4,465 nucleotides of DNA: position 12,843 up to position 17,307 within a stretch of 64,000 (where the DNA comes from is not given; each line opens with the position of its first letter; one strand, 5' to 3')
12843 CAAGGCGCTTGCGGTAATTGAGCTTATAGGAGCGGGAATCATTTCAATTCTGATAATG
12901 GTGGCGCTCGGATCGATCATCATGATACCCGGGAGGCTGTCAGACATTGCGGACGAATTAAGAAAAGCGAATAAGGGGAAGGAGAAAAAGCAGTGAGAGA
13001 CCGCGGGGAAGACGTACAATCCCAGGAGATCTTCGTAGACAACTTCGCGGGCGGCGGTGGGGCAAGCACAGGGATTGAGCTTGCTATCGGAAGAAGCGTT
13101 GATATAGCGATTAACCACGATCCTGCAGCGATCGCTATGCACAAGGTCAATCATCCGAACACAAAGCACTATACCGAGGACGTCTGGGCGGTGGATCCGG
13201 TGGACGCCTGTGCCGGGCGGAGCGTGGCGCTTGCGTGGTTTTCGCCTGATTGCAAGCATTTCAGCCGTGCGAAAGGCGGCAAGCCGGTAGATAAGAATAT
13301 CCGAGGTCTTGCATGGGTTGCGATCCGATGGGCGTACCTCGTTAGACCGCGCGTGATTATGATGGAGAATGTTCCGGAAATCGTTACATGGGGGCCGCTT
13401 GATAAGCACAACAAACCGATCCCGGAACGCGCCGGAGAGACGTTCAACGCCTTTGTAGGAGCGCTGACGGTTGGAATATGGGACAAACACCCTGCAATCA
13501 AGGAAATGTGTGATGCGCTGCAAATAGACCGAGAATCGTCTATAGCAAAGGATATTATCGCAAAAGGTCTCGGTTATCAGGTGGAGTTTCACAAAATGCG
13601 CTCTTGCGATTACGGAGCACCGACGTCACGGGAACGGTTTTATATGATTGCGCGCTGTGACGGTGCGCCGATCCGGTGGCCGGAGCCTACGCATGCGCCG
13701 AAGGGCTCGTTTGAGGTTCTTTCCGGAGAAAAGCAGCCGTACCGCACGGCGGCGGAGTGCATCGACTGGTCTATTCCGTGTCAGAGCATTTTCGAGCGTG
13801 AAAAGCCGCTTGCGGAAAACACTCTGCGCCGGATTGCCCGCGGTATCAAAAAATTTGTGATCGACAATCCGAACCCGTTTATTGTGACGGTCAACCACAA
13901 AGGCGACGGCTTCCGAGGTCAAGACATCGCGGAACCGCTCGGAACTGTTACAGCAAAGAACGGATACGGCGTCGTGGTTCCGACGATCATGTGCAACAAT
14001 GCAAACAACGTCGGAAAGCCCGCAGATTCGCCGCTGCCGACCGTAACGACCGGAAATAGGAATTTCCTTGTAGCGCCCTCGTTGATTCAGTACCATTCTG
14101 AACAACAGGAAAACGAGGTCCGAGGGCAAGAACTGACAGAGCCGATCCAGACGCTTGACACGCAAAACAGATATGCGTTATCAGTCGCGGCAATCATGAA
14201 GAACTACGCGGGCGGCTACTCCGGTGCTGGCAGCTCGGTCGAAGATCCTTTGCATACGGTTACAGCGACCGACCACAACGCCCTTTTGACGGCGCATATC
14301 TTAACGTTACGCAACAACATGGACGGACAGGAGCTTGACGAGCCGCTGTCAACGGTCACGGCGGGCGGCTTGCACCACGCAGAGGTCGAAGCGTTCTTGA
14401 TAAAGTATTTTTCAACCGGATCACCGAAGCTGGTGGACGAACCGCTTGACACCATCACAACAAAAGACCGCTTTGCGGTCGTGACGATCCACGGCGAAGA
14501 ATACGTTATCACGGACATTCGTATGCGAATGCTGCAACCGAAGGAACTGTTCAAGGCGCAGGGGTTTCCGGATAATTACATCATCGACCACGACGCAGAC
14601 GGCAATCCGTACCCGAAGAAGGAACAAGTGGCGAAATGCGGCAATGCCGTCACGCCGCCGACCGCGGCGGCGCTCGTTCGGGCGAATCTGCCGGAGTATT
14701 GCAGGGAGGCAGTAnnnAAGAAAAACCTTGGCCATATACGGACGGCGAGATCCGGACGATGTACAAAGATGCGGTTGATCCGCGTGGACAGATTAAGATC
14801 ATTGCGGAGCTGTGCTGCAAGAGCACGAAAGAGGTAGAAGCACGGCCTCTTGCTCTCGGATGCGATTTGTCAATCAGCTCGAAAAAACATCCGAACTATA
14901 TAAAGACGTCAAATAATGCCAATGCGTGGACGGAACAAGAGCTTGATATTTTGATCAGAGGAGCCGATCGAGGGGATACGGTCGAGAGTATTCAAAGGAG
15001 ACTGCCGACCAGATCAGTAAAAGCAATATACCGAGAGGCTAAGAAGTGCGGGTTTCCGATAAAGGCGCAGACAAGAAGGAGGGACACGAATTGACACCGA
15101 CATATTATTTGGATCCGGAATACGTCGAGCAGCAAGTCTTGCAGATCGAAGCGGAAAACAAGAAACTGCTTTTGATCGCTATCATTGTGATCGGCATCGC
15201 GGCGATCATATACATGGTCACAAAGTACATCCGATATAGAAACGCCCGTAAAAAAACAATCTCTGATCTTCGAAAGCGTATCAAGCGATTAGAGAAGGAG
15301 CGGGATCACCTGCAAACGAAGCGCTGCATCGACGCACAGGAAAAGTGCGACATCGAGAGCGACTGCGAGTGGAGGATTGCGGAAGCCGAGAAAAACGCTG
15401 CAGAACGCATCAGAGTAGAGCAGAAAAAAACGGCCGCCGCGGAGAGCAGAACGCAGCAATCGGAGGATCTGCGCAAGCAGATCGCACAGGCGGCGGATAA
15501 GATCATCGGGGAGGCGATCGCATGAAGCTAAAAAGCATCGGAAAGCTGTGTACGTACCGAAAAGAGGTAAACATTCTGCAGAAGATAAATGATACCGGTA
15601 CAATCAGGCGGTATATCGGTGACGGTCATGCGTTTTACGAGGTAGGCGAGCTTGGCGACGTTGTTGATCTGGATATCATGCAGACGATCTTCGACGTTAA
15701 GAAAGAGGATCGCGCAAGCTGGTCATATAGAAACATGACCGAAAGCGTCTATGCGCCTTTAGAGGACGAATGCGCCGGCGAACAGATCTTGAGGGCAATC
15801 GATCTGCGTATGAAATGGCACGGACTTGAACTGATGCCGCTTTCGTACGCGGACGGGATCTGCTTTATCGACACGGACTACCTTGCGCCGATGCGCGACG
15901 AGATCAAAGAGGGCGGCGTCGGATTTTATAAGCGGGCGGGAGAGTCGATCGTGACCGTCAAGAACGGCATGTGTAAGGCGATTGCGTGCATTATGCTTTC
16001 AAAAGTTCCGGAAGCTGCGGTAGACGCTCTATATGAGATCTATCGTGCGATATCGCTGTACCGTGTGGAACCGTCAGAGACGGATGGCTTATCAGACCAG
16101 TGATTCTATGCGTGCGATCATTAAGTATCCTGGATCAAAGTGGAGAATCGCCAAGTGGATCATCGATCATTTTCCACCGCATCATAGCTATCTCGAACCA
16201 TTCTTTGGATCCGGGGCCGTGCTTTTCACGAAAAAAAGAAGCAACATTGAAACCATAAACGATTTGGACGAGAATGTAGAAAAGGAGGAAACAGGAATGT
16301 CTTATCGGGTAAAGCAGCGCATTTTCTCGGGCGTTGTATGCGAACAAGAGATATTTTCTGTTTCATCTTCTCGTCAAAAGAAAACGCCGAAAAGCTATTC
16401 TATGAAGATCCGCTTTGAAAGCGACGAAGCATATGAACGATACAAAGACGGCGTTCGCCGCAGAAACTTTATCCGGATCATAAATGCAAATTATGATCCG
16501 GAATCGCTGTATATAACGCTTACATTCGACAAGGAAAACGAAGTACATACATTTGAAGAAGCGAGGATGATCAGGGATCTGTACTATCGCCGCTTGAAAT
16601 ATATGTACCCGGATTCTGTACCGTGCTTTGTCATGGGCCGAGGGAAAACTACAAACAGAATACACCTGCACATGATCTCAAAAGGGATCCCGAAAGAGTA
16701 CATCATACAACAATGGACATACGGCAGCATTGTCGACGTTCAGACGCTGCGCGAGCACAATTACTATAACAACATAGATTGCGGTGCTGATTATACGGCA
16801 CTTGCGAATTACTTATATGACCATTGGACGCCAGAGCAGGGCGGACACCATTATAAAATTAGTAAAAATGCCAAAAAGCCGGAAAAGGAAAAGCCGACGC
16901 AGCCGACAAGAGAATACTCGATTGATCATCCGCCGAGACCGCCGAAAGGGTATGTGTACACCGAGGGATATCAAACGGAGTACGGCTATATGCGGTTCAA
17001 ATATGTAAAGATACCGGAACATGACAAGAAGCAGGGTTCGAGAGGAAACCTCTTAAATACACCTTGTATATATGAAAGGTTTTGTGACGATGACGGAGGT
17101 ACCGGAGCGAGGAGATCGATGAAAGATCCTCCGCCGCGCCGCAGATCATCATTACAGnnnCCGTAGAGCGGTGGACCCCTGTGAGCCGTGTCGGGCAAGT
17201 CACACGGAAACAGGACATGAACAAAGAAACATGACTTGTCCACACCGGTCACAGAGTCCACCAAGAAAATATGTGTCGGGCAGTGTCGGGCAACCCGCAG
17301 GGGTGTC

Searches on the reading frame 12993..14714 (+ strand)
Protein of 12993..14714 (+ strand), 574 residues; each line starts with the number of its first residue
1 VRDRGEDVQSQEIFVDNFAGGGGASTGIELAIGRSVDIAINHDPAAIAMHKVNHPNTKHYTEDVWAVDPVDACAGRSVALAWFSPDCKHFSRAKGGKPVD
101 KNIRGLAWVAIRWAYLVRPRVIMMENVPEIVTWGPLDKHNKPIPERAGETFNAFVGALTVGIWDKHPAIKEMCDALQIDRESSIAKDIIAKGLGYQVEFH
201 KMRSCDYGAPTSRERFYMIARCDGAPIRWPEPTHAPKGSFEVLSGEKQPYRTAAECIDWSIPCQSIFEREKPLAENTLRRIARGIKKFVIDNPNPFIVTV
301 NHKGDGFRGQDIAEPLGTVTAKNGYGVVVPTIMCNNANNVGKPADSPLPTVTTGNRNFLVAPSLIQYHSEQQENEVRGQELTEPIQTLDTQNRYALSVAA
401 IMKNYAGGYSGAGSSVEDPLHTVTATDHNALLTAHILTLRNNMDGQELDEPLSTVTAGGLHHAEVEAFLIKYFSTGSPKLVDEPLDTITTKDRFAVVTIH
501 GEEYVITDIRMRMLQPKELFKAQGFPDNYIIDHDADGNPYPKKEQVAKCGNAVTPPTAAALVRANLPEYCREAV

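Call 11: search_protein_families(library=pfam, proteins=[window:12993-14714:+], max_evalue=0.01)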
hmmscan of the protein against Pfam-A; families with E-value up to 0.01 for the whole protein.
window:12993-14714:+ (574 aa): 1 family
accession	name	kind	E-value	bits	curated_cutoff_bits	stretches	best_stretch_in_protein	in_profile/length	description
PF00145.23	DNA_methylase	-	2.2e-22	80.4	22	3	14-132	3-116/324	C-5 cytosine-specific DNA methylase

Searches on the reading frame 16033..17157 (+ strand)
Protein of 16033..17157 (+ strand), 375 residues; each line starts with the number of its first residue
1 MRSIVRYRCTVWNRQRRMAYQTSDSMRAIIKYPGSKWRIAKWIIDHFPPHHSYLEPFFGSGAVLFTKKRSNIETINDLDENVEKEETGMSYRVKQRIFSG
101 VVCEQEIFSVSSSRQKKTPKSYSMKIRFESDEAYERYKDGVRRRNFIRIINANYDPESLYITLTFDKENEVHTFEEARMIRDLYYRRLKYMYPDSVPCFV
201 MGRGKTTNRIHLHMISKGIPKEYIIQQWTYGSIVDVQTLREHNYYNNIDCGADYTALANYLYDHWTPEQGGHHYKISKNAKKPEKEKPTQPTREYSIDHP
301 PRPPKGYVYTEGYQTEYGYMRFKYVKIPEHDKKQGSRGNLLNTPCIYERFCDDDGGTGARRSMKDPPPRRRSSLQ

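Call 11: search_protein_families(library=pfam, proteins=[window:16033-17157:+], max_evalue=0.01)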
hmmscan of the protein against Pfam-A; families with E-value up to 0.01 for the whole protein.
window:16033-17157:+ (375 aa): 2 families
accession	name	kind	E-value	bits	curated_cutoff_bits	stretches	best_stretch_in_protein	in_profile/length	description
PF02086.21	MethyltransfD12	-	3.3e-10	40.5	22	1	32-80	1-52/253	D12 class N6 adenine-specific DNA methyltransferase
PF23343.2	REP_ORF2-G2P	-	0.00034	21.3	27.8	1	159-244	2-78/99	Replication-associated protein ORF2/G2P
